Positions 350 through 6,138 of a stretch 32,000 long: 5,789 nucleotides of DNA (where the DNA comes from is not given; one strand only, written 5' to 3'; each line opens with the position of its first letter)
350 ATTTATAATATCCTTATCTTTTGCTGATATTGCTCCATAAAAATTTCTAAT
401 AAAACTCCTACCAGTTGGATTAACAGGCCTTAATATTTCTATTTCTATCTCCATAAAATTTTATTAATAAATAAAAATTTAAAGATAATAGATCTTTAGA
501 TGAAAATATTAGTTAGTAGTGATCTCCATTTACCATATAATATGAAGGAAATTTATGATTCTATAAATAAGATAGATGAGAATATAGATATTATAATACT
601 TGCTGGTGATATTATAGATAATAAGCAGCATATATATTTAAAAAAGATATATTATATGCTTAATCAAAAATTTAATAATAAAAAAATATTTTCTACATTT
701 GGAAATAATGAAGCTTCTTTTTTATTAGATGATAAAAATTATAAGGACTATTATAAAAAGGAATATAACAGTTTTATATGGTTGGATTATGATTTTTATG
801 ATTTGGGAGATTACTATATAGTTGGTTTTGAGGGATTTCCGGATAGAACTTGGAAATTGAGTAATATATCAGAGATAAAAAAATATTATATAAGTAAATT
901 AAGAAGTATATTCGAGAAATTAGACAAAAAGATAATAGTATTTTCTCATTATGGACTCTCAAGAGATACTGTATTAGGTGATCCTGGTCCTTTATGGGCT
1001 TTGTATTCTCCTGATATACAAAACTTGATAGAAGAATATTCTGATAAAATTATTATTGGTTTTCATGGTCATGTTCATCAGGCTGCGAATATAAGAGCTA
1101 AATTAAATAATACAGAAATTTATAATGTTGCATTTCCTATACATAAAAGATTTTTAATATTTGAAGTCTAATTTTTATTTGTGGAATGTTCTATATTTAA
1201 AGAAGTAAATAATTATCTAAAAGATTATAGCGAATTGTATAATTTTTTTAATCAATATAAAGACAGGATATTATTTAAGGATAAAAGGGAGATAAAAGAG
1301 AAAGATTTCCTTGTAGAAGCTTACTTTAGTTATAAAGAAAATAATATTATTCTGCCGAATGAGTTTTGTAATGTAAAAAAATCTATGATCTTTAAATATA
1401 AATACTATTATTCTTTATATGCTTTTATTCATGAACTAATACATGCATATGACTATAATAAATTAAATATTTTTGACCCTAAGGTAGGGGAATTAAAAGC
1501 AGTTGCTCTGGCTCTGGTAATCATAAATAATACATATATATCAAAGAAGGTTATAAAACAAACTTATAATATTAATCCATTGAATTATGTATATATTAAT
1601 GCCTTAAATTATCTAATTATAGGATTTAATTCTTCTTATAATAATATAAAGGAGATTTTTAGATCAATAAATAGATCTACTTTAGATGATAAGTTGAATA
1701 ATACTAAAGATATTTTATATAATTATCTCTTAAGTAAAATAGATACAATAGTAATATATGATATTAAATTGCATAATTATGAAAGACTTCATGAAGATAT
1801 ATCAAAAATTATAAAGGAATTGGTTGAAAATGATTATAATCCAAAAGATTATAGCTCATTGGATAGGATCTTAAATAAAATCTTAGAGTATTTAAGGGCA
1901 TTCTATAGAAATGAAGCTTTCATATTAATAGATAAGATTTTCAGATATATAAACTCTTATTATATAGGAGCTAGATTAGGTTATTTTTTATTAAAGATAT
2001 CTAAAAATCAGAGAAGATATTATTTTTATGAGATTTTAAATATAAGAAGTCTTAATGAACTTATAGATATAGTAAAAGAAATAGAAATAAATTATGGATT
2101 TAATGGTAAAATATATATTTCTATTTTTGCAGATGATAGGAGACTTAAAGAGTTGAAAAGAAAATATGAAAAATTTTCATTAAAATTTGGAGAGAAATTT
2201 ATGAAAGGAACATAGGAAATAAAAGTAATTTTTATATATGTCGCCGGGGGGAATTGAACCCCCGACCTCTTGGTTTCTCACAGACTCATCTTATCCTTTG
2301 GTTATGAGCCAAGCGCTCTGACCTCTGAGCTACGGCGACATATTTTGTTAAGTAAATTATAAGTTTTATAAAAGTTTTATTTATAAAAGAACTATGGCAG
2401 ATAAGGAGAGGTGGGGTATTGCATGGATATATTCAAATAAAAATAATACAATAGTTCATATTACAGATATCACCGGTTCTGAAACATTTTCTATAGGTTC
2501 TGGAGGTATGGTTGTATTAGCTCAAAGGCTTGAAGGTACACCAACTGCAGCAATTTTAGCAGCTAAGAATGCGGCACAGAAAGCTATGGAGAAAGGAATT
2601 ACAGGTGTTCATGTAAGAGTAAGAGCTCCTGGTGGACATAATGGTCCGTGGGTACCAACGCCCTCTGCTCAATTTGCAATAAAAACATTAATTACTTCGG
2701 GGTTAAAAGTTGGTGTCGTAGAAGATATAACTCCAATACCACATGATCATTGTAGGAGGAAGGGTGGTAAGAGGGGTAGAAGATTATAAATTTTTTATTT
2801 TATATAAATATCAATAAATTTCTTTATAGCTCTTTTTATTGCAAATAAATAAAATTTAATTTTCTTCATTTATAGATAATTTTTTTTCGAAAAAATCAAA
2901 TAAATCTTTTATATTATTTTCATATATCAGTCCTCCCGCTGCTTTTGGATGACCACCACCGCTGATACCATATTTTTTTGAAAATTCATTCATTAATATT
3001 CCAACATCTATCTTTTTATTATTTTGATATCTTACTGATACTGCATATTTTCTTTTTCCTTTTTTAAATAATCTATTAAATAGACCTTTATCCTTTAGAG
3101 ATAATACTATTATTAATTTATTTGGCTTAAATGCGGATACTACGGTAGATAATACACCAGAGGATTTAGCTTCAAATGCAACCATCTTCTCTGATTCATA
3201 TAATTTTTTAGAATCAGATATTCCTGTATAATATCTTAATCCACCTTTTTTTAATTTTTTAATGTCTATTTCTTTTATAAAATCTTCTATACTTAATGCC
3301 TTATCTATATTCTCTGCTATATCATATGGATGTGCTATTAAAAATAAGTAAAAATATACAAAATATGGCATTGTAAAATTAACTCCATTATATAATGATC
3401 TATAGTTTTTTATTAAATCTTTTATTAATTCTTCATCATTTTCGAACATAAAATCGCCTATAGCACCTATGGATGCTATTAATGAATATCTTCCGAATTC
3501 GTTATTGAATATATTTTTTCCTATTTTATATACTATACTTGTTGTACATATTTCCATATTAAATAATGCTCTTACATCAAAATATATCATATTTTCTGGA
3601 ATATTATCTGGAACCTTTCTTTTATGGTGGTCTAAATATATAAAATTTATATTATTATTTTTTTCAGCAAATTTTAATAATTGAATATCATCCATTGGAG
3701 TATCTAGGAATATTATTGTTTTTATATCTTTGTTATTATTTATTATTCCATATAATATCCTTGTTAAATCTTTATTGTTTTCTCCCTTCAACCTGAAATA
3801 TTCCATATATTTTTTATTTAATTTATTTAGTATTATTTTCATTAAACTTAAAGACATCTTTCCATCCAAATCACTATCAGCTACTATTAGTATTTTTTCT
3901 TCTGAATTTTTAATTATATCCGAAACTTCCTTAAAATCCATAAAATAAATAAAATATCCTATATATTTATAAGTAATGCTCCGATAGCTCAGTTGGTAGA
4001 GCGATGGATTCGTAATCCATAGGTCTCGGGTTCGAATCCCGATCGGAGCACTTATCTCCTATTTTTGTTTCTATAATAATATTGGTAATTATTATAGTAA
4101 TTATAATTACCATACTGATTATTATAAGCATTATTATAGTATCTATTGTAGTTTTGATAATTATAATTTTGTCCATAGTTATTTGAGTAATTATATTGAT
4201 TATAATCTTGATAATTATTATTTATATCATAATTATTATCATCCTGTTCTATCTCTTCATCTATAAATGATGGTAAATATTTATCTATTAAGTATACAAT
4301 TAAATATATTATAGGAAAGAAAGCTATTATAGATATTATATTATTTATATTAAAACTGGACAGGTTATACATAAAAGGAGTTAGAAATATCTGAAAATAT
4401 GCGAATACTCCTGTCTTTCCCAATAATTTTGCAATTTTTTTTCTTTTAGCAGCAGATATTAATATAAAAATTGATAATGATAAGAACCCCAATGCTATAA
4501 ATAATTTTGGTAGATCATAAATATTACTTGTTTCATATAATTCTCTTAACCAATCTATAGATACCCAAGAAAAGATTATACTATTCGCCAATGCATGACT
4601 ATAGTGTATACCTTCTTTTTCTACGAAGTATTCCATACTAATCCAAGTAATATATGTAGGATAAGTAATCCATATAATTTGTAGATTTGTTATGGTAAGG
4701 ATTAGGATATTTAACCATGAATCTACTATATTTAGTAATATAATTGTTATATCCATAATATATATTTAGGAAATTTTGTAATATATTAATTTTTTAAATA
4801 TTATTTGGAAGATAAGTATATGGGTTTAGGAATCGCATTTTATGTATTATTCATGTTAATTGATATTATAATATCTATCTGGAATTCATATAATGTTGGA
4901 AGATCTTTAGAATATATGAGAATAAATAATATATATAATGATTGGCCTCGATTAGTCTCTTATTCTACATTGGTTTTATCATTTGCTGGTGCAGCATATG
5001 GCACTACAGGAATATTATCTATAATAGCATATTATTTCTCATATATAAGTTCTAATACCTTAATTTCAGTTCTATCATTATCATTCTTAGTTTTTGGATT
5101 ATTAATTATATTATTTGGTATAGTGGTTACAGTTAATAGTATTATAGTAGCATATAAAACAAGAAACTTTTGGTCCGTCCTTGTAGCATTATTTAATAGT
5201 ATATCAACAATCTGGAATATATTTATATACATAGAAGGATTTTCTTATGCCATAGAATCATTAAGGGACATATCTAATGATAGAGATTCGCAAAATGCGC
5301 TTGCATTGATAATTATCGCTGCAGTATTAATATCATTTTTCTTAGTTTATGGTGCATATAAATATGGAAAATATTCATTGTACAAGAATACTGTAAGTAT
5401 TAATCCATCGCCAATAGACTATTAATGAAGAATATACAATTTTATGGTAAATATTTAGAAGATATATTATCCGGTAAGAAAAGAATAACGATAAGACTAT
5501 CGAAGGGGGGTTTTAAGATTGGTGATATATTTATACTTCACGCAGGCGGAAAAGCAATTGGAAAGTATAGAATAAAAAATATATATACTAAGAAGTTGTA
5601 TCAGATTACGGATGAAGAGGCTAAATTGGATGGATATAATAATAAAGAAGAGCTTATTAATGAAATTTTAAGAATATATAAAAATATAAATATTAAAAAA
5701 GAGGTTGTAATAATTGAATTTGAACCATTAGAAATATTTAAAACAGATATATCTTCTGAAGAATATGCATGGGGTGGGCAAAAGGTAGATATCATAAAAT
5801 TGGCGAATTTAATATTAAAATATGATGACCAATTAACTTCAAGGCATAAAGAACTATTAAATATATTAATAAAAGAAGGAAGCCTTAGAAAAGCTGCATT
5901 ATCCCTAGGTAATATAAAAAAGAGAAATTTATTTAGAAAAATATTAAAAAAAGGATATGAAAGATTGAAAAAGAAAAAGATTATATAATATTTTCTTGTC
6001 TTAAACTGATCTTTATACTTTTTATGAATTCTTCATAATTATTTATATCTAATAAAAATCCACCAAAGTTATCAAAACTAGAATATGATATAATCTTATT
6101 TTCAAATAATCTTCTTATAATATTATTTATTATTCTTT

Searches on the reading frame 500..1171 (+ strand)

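Call 41: search_protein_families(library=pfam, proteins=[window:500-1171:+], max_evalue=0.001)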
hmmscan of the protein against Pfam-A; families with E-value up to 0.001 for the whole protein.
window:500-1171:+ (223 aa): 2 families
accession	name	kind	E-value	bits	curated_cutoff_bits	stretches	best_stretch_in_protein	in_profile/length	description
PF00149.33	Metallophos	-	3.2e-14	54.3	21.5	1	1-194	1-190/191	Calcineurin-like phosphoesterase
PF12850.12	Metallophos_2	-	6.2e-07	30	27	1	1-199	1-123/154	Calcineurin-like phosphoesterase superfamily domain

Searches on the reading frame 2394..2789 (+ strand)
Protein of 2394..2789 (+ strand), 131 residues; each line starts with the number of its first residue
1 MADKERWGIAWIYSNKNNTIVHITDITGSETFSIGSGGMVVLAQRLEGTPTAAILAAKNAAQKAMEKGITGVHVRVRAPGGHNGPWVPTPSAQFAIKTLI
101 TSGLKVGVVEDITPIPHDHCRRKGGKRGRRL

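Call 41: search_protein_families(library=pfam, proteins=[window:2394-2789:+], max_evalue=0.001)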
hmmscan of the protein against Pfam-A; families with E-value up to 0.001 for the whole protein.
window:2394-2789:+ (131 aa): 1 family
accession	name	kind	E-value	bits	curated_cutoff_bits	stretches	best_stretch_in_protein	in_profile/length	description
PF00411.24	Ribosomal_S11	-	5.6e-34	117.3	25.1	1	8-127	1-110/110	Ribosomal protein S11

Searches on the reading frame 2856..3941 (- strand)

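Call 41: search_protein_families(library=pfam, proteins=[window:2856-3941:-], max_evalue=0.001)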
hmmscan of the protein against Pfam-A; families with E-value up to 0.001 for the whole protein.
window:2856-3941:- (361 aa): 2 families
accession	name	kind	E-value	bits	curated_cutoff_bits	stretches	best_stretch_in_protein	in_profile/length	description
PF02272.25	DHHA1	-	2.3e-12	47.7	25.9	1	287-355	44-100/102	DHHA1 domain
PF01368.27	DHH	-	1.6e-09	38.5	28.1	1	16-142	1-103/125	DHH family, N-terminal domain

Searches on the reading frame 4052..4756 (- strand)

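Call 41: search_protein_families(library=pfam, proteins=[window:4052-4756:-], max_evalue=0.001)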
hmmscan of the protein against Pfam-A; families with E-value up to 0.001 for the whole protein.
window:4052-4756:- (234 aa): 1 family
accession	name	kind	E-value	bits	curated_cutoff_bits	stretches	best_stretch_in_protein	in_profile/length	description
PF12679.13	ABC2_membrane_2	-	0.00087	19.1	27.2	0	84-212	156-240/283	ABC-2 family transporter protein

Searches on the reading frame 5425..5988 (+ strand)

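Call 41: search_protein_families(library=pfam, proteins=[window:5425-5988:+], max_evalue=0.001)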
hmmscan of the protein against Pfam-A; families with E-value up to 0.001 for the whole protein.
window:5425-5988:+ (187 aa): 2 families
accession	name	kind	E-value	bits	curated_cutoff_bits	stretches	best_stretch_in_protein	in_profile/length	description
PF04266.20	ASCH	-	8.3e-17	62.2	21.2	1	4-102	1-102/103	ASCH domain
PF12961.13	DUF3850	-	0.00032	21.3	22.9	1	9-66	9-66/77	Domain of unknown function (DUF3850)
